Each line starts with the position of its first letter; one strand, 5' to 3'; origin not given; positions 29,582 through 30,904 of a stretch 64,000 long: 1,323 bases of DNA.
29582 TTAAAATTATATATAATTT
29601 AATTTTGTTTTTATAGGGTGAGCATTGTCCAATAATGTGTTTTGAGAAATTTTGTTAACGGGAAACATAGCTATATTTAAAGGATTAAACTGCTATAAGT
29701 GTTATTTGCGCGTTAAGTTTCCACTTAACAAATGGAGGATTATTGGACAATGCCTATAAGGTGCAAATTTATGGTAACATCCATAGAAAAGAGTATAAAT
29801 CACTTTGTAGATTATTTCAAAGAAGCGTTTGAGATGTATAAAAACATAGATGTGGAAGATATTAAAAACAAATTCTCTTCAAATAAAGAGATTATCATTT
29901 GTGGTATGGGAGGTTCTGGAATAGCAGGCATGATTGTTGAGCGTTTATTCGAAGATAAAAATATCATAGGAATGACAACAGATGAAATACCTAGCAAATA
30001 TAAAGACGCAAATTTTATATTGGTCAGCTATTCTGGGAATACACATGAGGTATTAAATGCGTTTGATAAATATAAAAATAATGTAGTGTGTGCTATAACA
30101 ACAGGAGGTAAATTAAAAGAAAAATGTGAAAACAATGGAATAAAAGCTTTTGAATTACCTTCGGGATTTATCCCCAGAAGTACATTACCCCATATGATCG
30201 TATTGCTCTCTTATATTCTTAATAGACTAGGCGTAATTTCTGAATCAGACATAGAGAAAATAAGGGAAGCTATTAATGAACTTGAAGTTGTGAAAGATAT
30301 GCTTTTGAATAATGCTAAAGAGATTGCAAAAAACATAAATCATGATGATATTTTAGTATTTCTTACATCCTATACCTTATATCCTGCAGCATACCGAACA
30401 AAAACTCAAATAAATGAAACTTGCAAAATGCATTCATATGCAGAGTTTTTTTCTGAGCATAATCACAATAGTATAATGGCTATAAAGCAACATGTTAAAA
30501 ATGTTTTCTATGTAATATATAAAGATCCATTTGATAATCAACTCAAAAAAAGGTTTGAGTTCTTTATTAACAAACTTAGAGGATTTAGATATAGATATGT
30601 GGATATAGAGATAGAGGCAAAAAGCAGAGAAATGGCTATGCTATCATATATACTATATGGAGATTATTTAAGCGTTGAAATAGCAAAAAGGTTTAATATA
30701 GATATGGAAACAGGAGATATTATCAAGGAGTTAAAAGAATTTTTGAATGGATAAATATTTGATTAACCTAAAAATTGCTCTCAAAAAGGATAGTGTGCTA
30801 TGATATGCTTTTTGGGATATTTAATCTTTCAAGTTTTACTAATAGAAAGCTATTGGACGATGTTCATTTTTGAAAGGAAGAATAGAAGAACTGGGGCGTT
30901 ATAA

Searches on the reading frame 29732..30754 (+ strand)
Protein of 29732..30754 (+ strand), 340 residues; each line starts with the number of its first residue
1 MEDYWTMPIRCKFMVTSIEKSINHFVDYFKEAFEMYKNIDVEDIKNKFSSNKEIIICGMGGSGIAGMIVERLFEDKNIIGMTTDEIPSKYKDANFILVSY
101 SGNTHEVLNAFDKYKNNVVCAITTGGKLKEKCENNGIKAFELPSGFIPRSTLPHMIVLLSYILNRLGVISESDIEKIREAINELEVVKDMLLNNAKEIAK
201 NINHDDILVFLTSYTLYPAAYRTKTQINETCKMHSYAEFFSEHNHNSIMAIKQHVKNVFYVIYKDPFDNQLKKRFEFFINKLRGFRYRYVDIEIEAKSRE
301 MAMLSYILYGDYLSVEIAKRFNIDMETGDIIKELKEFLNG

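Call 24: search_protein_families(library=ncbifam, proteins=[window:29732-30754:+], max_evalue=0.00001)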
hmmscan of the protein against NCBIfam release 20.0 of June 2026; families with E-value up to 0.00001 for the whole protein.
window:29732-30754:+ (340 aa): 8 families
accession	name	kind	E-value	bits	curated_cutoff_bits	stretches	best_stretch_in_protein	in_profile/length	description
TIGR02128.1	G6PI_arch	equivalog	2.2e-56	191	213.9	1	29-337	5-306/308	bifunctional phosphoglucose/phosphomannose isomerase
NF006423.0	PRK08674.1-2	equivalog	3.3e-52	177.3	254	1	34-338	9-316/317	bifunctional phosphoglucose/phosphomannose isomerase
NF006426.0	PRK08674.1-6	subfamily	9.4e-46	156.3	295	1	19-338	17-349/354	bifunctional phosphoglucose/phosphomannose isomerase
NF006425.0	PRK08674.1-5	equivalog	2.5e-44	151.7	471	1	19-336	20-351/358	bifunctional phosphoglucose/phosphomannose isomerase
NF006422.0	PRK08674.1-1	subfamily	7e-35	120.9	317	1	28-337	11-294/302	bifunctional phosphoglucose/phosphomannose isomerase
NF006424.0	PRK08674.1-3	equivalog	3.8e-25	89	730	1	41-331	40-345/355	bifunctional phosphoglucose/phosphomannose isomerase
TIGR01135.1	glmS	equivalog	1.3e-07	30.5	418.05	1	18-260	257-518/607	glutamine--fructose-6-phosphate transaminase (isomerizing)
NF001484.0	PRK00331.1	subfamily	7.5e-07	27.9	381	0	13-265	253-517/601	isomerizing glutamine--fructose-6-phosphate transaminase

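Call 84: find_encoding_contigs(protein=window:29771-30754:+, flank=1500, max_places=10)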
Protein window:29771-30754:+ (327 aa): 3 contigs read that carry it; 1 place shown.
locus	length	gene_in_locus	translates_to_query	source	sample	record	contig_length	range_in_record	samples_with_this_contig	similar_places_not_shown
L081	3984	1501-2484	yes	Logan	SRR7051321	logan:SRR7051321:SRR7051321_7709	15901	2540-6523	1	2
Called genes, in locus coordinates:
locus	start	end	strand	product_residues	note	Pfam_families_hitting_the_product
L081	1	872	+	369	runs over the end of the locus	PF04055:Radical_SAM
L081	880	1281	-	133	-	-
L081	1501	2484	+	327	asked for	PF10432:bact-PGI_C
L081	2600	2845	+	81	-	-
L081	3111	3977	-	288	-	-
